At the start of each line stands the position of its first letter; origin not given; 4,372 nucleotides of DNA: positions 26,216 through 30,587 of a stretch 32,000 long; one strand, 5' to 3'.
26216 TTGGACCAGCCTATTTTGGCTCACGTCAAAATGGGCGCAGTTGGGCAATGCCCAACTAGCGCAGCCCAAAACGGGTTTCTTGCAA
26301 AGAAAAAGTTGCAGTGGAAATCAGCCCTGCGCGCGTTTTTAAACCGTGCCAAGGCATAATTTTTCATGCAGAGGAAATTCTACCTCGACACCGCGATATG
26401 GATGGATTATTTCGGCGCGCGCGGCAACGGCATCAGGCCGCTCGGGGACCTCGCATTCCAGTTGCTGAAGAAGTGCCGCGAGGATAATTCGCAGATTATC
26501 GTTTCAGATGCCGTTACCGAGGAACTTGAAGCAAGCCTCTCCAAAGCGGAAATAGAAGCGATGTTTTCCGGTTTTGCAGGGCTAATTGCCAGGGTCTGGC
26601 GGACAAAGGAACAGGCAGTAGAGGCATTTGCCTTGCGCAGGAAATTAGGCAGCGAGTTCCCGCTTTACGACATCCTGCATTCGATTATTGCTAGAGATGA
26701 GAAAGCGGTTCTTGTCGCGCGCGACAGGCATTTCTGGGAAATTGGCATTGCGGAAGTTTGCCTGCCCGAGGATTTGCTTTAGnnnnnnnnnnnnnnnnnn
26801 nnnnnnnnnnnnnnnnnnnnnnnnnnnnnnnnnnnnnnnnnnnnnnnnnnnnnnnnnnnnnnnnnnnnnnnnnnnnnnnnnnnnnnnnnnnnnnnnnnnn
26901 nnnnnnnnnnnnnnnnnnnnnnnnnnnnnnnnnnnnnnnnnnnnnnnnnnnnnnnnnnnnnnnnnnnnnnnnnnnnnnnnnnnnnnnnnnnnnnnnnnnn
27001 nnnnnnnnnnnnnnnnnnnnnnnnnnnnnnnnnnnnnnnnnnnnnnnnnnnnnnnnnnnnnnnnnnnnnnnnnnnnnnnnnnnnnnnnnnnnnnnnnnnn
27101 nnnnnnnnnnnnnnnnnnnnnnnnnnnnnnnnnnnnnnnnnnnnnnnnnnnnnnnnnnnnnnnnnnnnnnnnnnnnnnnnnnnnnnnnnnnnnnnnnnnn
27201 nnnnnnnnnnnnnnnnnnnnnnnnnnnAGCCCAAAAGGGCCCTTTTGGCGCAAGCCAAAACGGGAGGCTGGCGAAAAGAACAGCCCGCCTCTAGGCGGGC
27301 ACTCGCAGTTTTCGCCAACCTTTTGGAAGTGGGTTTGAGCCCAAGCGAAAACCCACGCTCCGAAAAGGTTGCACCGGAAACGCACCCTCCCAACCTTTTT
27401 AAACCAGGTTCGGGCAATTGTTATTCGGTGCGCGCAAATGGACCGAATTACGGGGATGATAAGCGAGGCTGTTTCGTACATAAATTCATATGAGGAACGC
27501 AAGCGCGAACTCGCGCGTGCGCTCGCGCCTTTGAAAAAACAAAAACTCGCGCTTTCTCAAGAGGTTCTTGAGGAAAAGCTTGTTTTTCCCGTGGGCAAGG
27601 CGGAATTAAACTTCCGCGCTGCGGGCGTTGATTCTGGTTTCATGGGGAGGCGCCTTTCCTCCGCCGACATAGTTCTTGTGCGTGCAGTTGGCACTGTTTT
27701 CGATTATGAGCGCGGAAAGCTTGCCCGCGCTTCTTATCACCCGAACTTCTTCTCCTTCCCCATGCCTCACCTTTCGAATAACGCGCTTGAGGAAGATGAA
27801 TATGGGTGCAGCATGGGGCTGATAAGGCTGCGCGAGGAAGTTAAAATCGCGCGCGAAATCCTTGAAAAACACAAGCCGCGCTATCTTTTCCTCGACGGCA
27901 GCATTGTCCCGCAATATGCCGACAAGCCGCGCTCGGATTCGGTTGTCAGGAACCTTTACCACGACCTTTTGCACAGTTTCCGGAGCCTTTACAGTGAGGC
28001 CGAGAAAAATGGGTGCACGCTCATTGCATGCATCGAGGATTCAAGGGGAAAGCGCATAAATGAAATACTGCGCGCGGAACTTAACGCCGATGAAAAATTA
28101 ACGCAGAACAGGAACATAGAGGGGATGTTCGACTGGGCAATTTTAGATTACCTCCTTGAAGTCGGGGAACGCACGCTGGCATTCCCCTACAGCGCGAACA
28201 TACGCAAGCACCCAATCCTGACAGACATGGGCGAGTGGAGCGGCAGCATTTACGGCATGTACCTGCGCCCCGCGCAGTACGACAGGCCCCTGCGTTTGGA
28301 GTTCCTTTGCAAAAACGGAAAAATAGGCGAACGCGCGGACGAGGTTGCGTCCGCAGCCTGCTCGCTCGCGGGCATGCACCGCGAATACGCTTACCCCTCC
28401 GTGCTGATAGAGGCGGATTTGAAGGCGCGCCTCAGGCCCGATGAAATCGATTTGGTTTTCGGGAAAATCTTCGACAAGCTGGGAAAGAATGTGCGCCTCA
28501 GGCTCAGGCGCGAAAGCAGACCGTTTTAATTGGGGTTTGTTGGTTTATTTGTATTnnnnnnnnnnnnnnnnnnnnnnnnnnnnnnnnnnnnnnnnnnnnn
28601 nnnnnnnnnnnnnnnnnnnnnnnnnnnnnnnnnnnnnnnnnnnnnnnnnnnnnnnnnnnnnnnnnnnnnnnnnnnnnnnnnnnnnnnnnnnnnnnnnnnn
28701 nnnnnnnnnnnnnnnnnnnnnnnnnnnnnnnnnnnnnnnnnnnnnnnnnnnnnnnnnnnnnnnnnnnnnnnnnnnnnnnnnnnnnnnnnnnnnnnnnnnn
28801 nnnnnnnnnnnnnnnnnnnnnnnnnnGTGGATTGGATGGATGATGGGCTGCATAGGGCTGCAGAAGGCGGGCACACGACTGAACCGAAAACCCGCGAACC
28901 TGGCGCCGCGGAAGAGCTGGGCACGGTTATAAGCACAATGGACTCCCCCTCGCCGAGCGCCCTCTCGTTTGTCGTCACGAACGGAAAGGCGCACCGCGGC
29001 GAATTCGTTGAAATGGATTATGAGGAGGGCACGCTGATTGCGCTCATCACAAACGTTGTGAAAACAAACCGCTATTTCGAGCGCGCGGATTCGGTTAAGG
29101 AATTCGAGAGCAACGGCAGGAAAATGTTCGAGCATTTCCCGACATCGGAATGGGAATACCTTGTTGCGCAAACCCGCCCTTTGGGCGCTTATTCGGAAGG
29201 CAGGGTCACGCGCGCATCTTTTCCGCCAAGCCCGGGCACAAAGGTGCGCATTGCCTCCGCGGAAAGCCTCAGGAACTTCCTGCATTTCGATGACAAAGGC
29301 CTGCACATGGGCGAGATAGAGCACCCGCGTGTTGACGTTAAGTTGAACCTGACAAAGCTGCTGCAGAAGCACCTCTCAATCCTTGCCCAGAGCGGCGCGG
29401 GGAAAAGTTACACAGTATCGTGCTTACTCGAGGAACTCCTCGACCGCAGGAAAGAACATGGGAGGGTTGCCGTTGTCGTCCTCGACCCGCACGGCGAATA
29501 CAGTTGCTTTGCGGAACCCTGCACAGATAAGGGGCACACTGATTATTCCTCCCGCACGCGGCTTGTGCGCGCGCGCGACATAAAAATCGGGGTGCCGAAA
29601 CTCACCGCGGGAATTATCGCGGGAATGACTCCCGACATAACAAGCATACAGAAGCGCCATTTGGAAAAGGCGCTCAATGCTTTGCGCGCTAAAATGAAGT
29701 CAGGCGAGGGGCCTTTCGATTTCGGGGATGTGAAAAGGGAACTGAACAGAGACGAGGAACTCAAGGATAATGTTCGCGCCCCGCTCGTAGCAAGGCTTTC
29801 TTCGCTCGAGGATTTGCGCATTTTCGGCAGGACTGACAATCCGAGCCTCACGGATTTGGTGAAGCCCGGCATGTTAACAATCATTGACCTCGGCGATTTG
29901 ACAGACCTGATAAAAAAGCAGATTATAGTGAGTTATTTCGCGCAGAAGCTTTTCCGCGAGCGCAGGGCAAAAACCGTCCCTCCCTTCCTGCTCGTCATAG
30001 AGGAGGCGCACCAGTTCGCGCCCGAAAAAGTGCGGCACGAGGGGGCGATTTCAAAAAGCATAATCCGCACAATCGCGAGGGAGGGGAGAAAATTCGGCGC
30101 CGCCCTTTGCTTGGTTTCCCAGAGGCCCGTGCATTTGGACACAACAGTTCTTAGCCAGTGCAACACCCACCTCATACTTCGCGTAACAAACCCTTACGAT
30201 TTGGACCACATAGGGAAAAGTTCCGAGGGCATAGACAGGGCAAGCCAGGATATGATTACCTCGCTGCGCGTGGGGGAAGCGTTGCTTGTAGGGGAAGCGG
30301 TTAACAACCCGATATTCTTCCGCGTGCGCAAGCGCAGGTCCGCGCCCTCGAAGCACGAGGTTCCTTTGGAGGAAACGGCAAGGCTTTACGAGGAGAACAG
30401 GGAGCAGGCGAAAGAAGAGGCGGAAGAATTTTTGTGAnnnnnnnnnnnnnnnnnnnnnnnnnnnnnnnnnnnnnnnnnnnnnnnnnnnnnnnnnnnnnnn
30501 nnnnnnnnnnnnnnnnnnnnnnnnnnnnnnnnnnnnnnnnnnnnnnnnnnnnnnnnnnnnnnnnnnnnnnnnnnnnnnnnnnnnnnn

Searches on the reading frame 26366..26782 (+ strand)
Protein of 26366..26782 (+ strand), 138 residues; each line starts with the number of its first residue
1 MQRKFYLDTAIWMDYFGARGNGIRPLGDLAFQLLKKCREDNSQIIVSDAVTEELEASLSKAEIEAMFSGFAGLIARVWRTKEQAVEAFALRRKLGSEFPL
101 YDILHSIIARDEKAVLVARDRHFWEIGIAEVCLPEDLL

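Call 18: search_protein_families(library=pfam, proteins=[window:26366-26782:+], max_evalue=0.001)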
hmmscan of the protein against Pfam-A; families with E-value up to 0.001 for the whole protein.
window:26366-26782:+ (138 aa): 1 family
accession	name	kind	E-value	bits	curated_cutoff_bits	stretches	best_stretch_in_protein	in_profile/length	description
PF01850.27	PIN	-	4.9e-06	27.6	23.6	1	6-126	2-117/120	PIN domain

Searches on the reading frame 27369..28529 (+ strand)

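Call 18: search_protein_families(library=pfam, proteins=[window:27369-28529:+], max_evalue=0.001)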
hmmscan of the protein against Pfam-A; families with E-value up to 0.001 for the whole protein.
window:27369-28529:+ (386 aa): 1 family
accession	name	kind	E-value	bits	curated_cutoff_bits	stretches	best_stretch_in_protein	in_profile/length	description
PF09376.16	NurA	-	3.9e-11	43.4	21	1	84-354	3-253/254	NurA domain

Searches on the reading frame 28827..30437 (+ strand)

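Call 18: search_protein_families(library=pfam, proteins=[window:28827-30437:+], max_evalue=0.001)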
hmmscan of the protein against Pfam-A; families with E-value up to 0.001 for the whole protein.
window:28827-30437:+ (536 aa): 2 families
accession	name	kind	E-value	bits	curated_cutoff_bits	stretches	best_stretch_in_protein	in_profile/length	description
PF01935.23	DUF87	-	3.5e-30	106.2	23.2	1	160-374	2-219/220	Helicase HerA, central domain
PF09378.16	HAS-barrel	-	9.6e-05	22.9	25.2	1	38-92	5-64/90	HAS barrel domain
